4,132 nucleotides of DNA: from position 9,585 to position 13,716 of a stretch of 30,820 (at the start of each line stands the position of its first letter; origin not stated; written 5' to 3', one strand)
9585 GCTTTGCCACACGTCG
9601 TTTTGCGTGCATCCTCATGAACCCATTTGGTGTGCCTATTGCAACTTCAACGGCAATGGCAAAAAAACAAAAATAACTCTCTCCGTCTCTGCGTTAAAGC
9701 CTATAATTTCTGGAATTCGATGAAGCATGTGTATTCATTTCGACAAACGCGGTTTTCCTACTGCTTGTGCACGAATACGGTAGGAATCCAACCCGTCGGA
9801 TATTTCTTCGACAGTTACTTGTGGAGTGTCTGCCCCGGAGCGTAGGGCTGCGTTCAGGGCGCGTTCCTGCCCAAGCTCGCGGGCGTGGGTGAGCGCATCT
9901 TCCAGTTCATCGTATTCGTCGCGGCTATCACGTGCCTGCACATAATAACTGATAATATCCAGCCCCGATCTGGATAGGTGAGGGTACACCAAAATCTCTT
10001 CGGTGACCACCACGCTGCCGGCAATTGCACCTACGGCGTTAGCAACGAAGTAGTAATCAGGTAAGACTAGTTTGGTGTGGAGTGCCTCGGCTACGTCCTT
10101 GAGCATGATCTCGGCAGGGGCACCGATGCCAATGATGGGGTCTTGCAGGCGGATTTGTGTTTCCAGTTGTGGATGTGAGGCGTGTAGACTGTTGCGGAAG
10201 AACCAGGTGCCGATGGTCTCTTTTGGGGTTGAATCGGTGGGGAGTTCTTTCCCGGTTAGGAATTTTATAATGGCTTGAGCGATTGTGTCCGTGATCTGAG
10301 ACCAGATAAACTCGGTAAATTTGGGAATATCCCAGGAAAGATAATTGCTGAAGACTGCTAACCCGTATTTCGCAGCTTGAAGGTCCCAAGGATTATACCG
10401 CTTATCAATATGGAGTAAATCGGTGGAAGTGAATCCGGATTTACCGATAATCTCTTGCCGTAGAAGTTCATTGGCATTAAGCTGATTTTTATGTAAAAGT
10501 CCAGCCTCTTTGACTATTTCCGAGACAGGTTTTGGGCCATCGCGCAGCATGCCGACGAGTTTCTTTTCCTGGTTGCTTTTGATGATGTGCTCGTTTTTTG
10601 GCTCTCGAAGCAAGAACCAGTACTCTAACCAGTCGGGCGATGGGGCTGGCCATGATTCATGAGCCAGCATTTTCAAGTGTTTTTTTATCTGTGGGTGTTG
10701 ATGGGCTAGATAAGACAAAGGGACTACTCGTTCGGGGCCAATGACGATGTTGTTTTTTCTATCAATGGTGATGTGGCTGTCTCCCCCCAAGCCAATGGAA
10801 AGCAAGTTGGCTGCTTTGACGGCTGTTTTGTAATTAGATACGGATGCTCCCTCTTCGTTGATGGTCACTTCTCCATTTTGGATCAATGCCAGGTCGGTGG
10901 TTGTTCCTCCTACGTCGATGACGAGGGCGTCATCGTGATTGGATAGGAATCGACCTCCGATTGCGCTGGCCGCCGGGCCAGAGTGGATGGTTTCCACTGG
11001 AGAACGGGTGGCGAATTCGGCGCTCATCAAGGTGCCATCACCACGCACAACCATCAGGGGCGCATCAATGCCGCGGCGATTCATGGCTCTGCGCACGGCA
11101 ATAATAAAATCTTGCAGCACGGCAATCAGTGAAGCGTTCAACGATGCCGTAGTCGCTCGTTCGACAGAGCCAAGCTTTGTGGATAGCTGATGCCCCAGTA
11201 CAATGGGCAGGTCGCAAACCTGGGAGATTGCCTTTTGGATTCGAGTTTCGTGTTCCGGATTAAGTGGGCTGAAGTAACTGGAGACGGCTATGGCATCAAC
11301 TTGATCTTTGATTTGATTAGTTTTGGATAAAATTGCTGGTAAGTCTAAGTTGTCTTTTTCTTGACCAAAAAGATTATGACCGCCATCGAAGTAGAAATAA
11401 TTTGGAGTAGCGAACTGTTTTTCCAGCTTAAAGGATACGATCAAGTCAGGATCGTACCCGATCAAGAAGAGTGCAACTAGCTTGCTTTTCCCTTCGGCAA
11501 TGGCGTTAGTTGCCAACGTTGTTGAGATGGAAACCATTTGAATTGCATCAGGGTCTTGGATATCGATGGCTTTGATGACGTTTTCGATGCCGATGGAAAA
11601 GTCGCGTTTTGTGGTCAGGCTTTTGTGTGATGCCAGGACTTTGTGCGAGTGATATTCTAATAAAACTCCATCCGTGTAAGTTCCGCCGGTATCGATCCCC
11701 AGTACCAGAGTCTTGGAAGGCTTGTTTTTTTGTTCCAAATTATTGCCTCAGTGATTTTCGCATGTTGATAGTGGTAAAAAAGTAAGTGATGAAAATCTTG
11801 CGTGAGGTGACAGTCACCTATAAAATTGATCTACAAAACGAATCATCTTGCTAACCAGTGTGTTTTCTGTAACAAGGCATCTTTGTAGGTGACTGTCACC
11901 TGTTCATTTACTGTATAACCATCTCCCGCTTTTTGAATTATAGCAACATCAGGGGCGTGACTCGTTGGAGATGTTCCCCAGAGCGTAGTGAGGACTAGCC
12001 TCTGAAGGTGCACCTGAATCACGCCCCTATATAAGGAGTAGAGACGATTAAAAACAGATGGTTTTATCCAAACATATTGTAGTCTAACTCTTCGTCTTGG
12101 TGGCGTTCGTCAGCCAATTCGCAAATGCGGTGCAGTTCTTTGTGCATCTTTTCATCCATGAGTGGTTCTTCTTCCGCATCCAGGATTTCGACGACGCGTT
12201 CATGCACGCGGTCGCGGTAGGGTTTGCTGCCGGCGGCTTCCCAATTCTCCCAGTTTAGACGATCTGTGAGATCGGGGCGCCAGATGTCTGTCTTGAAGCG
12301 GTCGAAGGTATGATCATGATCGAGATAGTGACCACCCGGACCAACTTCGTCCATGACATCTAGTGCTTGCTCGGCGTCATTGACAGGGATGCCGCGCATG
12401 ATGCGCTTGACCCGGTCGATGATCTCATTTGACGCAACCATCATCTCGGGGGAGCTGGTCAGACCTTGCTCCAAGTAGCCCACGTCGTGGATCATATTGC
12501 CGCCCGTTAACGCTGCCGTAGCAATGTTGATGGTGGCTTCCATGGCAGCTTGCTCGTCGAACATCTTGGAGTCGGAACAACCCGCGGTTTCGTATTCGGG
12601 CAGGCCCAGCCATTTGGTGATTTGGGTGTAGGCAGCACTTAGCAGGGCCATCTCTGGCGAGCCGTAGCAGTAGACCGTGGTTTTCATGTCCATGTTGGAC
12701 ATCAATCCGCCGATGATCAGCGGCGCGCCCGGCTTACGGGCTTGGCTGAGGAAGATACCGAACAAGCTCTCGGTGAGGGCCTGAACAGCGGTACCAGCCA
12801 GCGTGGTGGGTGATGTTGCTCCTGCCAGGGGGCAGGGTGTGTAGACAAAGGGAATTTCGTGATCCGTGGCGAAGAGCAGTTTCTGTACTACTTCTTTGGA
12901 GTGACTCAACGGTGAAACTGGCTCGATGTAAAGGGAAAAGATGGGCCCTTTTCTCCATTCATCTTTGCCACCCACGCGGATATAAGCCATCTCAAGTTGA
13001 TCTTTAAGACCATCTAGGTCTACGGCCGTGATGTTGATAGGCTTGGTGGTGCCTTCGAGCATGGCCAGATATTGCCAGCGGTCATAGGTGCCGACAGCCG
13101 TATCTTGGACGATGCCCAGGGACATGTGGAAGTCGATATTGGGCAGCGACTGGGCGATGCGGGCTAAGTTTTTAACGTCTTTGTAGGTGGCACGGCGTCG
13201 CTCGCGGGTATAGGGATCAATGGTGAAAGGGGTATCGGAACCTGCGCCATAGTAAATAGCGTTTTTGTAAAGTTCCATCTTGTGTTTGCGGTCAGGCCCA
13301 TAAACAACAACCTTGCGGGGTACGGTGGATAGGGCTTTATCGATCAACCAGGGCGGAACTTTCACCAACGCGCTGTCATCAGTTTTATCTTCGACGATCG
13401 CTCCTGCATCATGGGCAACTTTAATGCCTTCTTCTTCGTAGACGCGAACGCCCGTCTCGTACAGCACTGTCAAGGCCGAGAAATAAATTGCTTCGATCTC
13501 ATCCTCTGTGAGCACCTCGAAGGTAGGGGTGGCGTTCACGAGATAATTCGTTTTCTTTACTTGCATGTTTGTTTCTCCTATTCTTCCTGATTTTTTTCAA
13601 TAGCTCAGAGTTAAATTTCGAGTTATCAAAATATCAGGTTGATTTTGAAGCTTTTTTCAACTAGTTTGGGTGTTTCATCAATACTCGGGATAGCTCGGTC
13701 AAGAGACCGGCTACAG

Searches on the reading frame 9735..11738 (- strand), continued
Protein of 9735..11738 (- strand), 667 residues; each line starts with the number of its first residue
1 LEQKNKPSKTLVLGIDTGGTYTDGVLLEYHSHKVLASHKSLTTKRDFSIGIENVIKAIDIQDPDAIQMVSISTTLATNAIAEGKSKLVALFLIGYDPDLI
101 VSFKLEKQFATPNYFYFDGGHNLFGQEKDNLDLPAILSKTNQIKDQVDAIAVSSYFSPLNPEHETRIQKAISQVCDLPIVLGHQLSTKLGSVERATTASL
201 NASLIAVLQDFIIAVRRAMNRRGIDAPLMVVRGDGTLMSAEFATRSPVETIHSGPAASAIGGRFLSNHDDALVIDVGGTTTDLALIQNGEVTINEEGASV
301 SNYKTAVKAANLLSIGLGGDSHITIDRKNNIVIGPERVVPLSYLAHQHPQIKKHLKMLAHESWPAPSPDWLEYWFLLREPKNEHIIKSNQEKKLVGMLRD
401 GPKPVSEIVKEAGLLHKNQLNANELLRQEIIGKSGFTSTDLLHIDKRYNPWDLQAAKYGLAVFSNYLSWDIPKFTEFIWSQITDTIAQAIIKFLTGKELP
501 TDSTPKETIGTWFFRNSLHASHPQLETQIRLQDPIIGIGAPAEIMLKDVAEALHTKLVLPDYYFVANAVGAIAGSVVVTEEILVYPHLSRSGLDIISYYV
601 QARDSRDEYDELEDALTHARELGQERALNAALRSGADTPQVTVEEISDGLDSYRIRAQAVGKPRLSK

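Call 75: find_encoding_contigs(protein=P0271, flank=9000, max_places=1)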
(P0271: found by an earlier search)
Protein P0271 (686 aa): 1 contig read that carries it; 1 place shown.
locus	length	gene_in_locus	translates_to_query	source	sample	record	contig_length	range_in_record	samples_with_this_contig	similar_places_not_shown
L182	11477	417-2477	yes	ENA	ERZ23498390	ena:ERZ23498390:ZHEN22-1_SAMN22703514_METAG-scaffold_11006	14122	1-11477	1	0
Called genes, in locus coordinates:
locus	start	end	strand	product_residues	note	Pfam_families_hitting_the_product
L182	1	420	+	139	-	?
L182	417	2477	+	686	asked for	PF05378:Hydant_A_N, PF13941:MutL (faint), PF01968:Hydantoinase_A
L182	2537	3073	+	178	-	PF13291:ACT_4 (faint), PF13740:ACT_6, PF01842:ACT (weak)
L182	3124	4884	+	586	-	PF00111:Fer2 (weak), PF17651:Raco_middle, PF14574:RACo_C_ter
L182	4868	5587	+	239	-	PF07796:DUF1638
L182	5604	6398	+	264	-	PF00809:Pterin_bind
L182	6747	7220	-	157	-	PF06695:Sm_multidrug_ex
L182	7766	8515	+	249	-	-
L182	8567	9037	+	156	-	-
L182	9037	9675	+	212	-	PF01891:CbiM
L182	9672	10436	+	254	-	PF02361:CbiQ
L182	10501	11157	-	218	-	PF02525:Flavodoxin_2 (weak), PF03358:FMN_red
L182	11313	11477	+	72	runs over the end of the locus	-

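Call 76: find_encoding_contigs(protein=P0131, flank=9000, max_places=1)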
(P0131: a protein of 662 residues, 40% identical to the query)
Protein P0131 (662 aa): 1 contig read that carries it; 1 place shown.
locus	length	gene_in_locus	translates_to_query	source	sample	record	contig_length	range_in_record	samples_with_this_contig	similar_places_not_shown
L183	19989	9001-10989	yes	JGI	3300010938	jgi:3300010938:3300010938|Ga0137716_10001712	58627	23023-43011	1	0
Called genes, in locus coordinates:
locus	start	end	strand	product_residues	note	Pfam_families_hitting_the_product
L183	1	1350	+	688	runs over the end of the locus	PF00456:Transketolase_N, PF02779:Transket_pyr, PF02780:Transketolase_C, PF22613:Transketolase_C_1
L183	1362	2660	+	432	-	PF01547:SBP_bac_1, PF13416:SBP_bac_8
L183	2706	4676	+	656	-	PF20581:DUF6785, PF20580:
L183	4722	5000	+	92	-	-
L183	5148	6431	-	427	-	PF13481:AAA_25, PF03796:DnaB_C (faint), PF06745:ATPase, PF13191:AAA_16 (faint), PF23442:DUF7125 (weak), PF13541:ChlI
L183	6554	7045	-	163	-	-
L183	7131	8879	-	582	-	-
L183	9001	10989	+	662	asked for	PF05378:Hydant_A_N, PF13941:MutL (faint), PF01968:Hydantoinase_A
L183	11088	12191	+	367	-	PF09376:NurA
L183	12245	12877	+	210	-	-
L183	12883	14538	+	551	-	PF09378:HAS-barrel (weak), PF01935:DUF87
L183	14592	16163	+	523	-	PF28584:GH_cat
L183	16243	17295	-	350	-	PF03462:PCRF, PF00472:RF-1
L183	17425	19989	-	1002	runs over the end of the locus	PF07517:SecA_DEAD, PF01043:SecA_PP_bind, PF21090:P-loop_SecA, PF07516:SecA_SW, PF02810:SEC-C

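Call 77: find_encoding_contigs(protein=P0136, flank=9000, max_places=1)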
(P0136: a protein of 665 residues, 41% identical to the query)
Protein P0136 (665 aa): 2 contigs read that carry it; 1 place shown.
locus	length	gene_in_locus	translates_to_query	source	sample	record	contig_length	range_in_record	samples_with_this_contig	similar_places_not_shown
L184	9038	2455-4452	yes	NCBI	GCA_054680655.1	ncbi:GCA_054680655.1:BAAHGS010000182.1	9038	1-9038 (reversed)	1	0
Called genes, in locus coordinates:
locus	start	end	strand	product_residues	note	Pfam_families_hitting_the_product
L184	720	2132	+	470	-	PF00890:FAD_binding_2, PF01134:GIDA (weak), PF01266:DAO (faint), PF07992:Pyr_redox_2, PF12831:FAD_oxidored (weak), PF13738:Pyr_redox_3, PF00070:Pyr_redox, PF02852:Pyr_redox_dim, +2 more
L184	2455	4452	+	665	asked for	PF05378:Hydant_A_N, PF13941:MutL (faint), PF01968:Hydantoinase_A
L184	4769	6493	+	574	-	PF00672:HAMP (faint), PF00989:PAS, PF13188:PAS_8 (weak), PF08447:PAS_3, PF08448:PAS_4, PF13426:PAS_9, PF00512:HisKA, PF02518:HATPase_c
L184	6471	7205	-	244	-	PF00497:SBP_bac_3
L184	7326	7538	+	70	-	-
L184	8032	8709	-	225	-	PF00392:GntR, PF07729:FCD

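Call 78: find_encoding_contigs(protein=P0132, flank=9000, max_places=1)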
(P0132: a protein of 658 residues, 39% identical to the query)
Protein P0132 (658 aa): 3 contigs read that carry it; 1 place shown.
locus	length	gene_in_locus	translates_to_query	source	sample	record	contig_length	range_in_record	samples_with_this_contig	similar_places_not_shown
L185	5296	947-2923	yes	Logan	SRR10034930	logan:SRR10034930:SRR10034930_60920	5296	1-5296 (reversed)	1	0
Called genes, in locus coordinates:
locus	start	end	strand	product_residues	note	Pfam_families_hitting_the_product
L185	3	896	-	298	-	?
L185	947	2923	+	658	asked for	PF05378:Hydant_A_N, PF01968:Hydantoinase_A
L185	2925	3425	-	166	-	-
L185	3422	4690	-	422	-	PF01882:DUF58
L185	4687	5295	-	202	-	?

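Call 105: search_protein_families(library=pfam, proteins=[L143:17480-18304:+, L143:18353-19927:+, L143:19959-21101:+, L124:18686-19798:+, L124:20225-21187:+, L123:17194-17706:+], max_evalue=0.00001)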
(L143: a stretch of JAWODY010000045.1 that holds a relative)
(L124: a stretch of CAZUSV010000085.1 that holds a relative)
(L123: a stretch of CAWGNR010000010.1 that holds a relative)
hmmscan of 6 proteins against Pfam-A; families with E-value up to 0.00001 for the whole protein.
L143:17480-18304:+ (274 aa): 2 families
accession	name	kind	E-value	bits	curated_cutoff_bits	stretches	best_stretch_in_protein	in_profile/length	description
PF01614.24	IclR_C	-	2.7e-50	170.8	24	1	97-266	3-173/174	Bacterial transcriptional regulator IclR C-terminal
PF09339.16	HTH_IclR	-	2.6e-16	59.6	22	1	29-78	2-51/52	IclR helix-turn-helix domain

L143:18353-19927:+ (524 aa): 1 family
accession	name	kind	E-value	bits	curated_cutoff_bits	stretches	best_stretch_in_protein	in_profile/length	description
PF00528.27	BPD_transp_1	-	1.7e-19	70.7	26.4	1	349-514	7-181/184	Binding-protein-dependent transport system inner membrane component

L143:19959-21101:+ (380 aa): 2 families
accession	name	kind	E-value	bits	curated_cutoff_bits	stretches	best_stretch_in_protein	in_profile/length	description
PF00005.33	ABC_tran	-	4.9e-33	115.1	25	1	20-169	2-136/137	ABC transporter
PF00571.33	CBS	-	3e-16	59.9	24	1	257-307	1-51/57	CBS domain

L124:18686-19798:+ (370 aa): 0 families

L124:20225-21187:+ (320 aa): 5 families
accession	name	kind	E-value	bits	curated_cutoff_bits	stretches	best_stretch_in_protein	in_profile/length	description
PF01370.27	Epimerase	-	7.1e-44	150.4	20.9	1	7-243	1-238/240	NAD dependent epimerase/dehydratase family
PF16363.11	GDP_Man_Dehyd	-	5.4e-35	121.9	27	1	8-306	1-330/332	GDP-mannose 4,6 dehydratase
PF04321.23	RmlD_sub_bind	-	6e-15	55.5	27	1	6-264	2-232/287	RmlD substrate binding domain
PF07993.18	NAD_binding_4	-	1.1e-11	44.8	20.1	1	69-224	86-257/258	Male sterility protein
PF01073.25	3Beta_HSD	-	1.3e-11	44.5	22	1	8-225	1-225/280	3-beta hydroxysteroid dehydrogenase/isomerase family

L123:17194-17706:+ (170 aa): 1 family
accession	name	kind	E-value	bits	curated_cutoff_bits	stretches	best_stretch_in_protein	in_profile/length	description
PF04073.20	tRNA_edit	-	3.4e-26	92.2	25.5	1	33-156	4-121/123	Aminoacyl-tRNA editing domain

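Call 108: list_cluster_members(proteins=[P0167, P0210, P0253, P0129, P0134, P0135, P0138, P0140, P0143, P0147])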
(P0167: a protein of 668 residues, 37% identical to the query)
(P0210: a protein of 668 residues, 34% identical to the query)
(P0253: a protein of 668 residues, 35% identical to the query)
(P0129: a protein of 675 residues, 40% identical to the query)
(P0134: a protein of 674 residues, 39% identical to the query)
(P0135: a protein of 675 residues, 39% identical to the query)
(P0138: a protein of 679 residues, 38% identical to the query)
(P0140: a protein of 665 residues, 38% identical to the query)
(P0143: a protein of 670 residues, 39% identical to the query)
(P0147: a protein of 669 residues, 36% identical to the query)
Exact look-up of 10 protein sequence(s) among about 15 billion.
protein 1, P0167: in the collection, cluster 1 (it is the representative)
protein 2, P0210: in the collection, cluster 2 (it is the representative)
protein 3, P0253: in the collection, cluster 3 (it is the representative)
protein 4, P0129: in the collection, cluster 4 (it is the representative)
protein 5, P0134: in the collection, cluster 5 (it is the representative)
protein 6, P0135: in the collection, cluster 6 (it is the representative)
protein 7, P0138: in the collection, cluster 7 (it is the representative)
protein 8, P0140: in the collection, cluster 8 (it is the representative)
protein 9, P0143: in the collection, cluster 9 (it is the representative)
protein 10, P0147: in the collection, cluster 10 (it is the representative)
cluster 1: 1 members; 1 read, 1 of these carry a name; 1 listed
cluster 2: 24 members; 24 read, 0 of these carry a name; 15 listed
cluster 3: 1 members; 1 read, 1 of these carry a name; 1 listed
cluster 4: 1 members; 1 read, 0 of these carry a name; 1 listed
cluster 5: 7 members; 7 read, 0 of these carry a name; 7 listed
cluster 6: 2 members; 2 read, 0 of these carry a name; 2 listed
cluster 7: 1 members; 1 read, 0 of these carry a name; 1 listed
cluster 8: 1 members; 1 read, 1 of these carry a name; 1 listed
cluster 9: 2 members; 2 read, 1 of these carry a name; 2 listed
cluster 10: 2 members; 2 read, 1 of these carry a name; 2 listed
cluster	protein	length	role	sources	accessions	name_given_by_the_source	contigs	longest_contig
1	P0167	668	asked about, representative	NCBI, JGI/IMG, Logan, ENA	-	N-methylhydantoinase A/oxoprolinase/acetone carboxylase beta subunit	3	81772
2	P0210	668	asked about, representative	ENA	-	-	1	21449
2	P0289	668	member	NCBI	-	-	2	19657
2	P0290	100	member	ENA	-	-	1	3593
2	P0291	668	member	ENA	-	-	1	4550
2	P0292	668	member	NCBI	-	-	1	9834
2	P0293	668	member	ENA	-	-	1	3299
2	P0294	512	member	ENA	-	-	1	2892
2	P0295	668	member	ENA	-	-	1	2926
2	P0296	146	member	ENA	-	-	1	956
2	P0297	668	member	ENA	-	-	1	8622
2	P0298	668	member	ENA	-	-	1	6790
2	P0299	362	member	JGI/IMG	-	-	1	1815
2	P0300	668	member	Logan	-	-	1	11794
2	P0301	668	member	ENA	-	-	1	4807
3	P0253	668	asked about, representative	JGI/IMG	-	N-methylhydantoinase A/oxoprolinase/acetone carboxylase beta subunit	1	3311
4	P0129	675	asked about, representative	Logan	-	-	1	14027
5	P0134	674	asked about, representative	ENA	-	-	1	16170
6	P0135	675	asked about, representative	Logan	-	-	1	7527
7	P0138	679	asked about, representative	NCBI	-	-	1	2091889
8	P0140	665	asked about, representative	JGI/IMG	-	N-methylhydantoinase A/oxoprolinase/acetone carboxylase beta subunit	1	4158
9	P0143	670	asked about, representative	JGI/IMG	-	N-methylhydantoinase A/oxoprolinase/acetone carboxylase beta subunit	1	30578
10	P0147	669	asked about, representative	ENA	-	-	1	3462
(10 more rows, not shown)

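Call 109: find_encoding_contigs(protein=P0167, flank=9000, max_places=2)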
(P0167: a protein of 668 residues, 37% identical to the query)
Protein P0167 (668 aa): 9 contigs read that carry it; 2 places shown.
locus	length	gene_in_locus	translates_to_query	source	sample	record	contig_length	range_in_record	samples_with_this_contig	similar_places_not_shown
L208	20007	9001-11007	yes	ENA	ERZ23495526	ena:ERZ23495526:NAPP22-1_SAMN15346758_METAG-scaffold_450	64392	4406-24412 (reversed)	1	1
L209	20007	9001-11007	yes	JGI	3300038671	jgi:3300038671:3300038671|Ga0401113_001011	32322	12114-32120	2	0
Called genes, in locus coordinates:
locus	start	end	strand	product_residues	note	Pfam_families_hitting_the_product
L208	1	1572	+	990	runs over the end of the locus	PF13510:Fer2_4, PF00890:FAD_binding_2 (weak), PF01494:FAD_binding_3 (weak), PF07992:Pyr_redox_2, PF12831:FAD_oxidored, PF17806:SO_alpha_A3, PF01571:GCV_T, PF08669:GCV_T_C, +3 more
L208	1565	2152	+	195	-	PF04268:SoxG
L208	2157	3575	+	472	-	PF03446:NAD_binding_2, PF00393:6PGD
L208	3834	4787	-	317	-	PF01965:DJ-1_PfpI, PF12833:HTH_18, PF00165:HTH_AraC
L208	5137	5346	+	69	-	PF00313:CSD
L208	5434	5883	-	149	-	PF07963:N_methyl, PF16732:ComP_DUS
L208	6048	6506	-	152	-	PF14341:PilX_N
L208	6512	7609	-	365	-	PF07963:N_methyl (weak), PF16074:PilW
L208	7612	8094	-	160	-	PF07963:N_methyl, PF22150:Tt1218-like (weak)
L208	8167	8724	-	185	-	PF07963:N_methyl, PF12019:GspH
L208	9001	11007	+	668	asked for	PF05378:Hydant_A_N, PF13941:MutL (faint), PF01968:Hydantoinase_A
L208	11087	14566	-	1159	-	PF00989:PAS (faint), PF08447:PAS_3, PF12860:PAS_7, PF01590:GAF, PF13185:GAF_2 (faint), PF13492:GAF_3 (faint), PF00990:GGDEF, PF00563:EAL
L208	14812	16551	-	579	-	-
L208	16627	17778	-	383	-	PF00266:Aminotran_5, PF01053:Cys_Met_Meta_PP (weak)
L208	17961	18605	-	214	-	-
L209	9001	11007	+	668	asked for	PF05378:Hydant_A_N, PF13941:MutL (faint), PF01968:Hydantoinase_A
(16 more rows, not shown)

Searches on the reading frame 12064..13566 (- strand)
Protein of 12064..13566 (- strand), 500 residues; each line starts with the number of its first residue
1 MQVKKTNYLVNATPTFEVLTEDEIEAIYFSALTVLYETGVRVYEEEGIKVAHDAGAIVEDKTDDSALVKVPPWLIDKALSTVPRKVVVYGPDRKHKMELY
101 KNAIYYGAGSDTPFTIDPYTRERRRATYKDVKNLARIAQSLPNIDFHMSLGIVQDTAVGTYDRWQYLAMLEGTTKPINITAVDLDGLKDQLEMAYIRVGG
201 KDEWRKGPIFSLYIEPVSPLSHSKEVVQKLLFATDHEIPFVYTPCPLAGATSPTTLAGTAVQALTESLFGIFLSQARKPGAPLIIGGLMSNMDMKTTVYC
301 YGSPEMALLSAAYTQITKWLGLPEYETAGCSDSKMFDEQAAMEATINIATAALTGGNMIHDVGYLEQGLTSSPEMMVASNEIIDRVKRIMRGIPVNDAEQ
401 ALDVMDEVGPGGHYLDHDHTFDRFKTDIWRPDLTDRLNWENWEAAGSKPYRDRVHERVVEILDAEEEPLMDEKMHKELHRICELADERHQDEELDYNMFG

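Call 4: search_protein_families(library=pfam, proteins=[window:12064-13566:-])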
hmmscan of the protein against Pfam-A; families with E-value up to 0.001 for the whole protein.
window:12064-13566:- (500 aa): 1 family
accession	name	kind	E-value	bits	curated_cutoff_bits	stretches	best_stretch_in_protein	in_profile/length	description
PF06253.16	MTTB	-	2.4e-101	339.7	25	1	6-479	21-489/500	Trimethylamine methyltransferase (MTTB)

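Call 6: search_protein_families(library=ncbifam, proteins=[window:12064-13566:-])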
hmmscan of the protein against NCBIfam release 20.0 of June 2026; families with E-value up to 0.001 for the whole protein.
window:12064-13566:- (500 aa): 1 family
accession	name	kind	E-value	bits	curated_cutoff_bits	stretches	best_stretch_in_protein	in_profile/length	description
TIGR02369.2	trimeth_pyl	equivalog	3.9e-119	398.2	525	1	15-486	2-469/469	[trimethylamine--corrinoid protein] Co-methyltransferase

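Call 8: search_solved_structures(query=window:12064-13566:-)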
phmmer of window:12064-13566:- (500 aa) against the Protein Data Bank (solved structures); distinct sequences matched with E-value up to 0.001: 5.
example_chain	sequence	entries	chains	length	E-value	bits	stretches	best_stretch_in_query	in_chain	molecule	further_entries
7xcl_A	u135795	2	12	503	1.8e-62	215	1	17-488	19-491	Trimethylamine methyltransferase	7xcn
7xcm_A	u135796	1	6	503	2.6e-62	214.5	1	17-488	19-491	Trimethylamine methyltransferase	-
2qne_A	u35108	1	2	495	1.7e-55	192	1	8-479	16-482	Putative methyltransferase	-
9yce_A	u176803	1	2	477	5e-55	190.5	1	13-479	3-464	Glycine betaine methyltransferase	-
4yyc_A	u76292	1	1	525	3.5e-46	161.3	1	10-479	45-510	Putative trimethylamine methyltransferase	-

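Call 30: search_solved_structures(query=window:12064-13566:-, show_alignments=1, max_evalue=1e-60)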
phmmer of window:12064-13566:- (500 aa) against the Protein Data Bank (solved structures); distinct sequences matched with E-value up to 1e-60: 2.
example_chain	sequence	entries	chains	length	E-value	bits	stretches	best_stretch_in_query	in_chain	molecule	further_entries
7xcl_A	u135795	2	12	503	1.8e-62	215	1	17-488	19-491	Trimethylamine methyltransferase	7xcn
7xcm_A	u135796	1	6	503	2.6e-62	214.5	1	17-488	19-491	Trimethylamine methyltransferase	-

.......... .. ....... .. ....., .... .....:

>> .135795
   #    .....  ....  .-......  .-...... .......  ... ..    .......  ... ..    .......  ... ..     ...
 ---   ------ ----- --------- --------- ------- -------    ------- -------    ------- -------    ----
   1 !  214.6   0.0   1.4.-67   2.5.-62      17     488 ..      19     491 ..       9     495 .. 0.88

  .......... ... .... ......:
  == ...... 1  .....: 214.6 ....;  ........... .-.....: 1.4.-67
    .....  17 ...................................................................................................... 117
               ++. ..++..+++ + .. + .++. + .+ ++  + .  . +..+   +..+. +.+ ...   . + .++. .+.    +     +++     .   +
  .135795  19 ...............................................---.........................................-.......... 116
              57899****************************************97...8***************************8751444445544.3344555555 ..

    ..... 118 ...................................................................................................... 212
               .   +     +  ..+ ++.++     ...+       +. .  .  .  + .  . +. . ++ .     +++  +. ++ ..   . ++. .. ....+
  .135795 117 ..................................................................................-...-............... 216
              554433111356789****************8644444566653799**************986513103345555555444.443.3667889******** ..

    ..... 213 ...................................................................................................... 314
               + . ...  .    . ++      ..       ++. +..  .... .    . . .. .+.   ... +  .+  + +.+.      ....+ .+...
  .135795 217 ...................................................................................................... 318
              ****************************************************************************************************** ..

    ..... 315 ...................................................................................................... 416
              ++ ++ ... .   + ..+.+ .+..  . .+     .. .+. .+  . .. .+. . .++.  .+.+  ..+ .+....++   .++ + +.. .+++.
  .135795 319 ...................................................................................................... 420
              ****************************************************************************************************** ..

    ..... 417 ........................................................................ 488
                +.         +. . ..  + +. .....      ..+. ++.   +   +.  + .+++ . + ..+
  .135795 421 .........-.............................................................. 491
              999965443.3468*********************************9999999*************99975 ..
